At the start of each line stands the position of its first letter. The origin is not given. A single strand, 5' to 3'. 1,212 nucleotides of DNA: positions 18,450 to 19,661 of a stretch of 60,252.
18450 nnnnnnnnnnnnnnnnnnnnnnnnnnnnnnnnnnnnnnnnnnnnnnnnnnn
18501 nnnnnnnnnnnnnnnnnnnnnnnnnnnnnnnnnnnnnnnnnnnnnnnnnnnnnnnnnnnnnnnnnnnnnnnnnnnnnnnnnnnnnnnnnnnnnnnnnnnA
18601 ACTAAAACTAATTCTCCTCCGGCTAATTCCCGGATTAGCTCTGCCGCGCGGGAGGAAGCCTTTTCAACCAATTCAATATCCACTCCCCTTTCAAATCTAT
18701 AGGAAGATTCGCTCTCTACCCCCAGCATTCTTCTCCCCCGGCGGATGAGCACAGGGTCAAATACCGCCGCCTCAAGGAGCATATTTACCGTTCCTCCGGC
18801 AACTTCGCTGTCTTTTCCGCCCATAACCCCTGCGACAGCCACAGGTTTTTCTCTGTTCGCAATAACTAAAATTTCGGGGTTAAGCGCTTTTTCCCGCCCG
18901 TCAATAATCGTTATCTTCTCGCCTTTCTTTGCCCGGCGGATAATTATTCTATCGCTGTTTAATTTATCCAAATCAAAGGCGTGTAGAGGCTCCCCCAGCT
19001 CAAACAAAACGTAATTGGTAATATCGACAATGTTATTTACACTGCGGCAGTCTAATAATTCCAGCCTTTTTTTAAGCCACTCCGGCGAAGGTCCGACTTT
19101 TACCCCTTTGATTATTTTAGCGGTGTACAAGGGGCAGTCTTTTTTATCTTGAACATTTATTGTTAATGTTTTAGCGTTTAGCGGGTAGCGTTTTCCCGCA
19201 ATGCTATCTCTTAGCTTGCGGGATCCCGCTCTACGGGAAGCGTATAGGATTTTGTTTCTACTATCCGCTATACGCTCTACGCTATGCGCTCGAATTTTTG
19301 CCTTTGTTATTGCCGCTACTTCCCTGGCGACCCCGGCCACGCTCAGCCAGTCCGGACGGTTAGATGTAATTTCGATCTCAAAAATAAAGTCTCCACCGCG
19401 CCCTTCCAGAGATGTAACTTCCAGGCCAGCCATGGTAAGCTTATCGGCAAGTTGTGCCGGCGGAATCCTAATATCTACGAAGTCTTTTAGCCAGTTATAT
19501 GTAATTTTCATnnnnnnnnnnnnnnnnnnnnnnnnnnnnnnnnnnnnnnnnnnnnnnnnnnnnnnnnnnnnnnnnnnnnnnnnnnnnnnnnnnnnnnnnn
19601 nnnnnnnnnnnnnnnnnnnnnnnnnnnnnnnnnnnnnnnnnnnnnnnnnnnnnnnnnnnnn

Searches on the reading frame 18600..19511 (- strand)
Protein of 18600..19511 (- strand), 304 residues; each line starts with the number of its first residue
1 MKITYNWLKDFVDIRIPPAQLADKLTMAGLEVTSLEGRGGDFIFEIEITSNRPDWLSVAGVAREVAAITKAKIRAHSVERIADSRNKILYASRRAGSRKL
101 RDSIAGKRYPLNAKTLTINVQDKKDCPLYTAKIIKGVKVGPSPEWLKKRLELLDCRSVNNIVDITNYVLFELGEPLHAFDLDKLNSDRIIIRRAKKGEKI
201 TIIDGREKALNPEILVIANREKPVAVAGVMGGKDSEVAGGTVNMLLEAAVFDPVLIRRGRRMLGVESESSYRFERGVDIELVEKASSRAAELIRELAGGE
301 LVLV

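Call 83: search_solved_structures(query=window:18600-19511:-, show_alignments=2, max_evalue=0.00001)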
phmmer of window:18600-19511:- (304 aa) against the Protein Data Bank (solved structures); distinct sequences matched with E-value up to 0.00001: 11.
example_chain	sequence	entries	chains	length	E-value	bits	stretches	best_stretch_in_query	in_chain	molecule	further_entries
2rhq_B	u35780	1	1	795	3.8e-57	197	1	114-301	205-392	Phenylalanyl-tRNA synthetase beta chain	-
2rhs_B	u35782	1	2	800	3.8e-57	197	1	114-301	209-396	Phenylalanyl-tRNA synthetase beta chain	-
7n8y_B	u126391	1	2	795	4.4e-55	190.3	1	114-300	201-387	Phenylalanine--tRNA ligase beta subunit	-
3pco_B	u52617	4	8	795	7.9e-54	186.1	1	114-301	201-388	Phenylalanyl-tRNA synthetase, beta chain | Phenylalanine--tRNA ligase beta subunit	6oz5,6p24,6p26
4p71_A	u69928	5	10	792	2.3e-52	181.4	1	120-300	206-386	Phenylalanine--tRNA ligase beta subunit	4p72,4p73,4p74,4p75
6p8t_A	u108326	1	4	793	4.6e-50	173.8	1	124-301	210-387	Phenylalanine--tRNA ligase beta subunit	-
2iy5_B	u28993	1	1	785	3.2e-45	157.9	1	117-300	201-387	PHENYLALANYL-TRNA SYNTHETASE BETA CHAIN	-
1b70_B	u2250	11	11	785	3.2e-45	157.9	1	117-300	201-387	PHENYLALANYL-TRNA SYNTHETASE | PROTEIN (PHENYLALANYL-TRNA SYNTHETASE) | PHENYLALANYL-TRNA SYNTHETASE BETA CHAIN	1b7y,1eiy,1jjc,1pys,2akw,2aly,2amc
7k9m_B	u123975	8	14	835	6.9e-32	114.2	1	114-301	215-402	Phenylalanine--tRNA ligase beta subunit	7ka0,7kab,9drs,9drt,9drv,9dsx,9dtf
7k98_B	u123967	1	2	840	7e-32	114.1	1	114-301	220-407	Phenylalanine--tRNA ligase beta subunit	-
7daw_B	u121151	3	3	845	7.1e-32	114.1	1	114-301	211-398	Phenylalanine--tRNA ligase beta subunit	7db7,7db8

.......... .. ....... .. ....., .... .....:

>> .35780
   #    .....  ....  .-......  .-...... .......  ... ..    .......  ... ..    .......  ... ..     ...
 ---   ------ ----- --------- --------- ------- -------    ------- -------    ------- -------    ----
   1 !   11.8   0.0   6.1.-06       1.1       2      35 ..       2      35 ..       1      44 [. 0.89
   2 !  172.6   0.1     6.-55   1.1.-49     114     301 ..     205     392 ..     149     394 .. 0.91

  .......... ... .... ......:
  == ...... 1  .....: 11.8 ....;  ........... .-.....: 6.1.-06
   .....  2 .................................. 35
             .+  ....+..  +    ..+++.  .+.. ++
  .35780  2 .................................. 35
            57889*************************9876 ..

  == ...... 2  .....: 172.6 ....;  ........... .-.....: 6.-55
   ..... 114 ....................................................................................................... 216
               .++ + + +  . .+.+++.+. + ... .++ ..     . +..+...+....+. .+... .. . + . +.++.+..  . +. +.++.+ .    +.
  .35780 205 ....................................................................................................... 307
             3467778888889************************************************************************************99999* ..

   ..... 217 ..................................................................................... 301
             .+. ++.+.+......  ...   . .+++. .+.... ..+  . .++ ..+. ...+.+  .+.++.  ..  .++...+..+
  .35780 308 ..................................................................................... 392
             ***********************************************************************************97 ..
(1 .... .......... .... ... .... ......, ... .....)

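Call 91: search_protein_representatives(protein=window:18600-19511:-)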
Query: 304 residues. Proteins with E-value up to 0.001 (for the whole library): 18543; up to 1e-10: 13890; up to 1e-30: 7418. The best 150 are listed.
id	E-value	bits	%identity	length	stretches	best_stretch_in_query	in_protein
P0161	9.0e-109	379.6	64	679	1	1-303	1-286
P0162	3.2e-106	371.2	61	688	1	1-303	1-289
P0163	5.9e-105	367.1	65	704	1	1-301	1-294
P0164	1.2e-103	362.7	63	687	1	1-301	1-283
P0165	3.2e-102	358.1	62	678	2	99-302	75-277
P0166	1.5e-101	355.9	63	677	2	116-302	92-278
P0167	2.0e-100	352.2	63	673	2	115-300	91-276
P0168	7.2e-100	350.4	62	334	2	115-300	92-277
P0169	1.3e-98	346.3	62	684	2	110-303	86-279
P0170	3.1e-97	341.7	62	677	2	112-301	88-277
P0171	3.9e-97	341.4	61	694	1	1-302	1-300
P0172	2.3e-95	335.6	56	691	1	1-301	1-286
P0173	3.6e-95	335.0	59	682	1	1-302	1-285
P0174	2.9e-94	332.0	62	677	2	114-301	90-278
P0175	1.2e-93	330.0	60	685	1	1-301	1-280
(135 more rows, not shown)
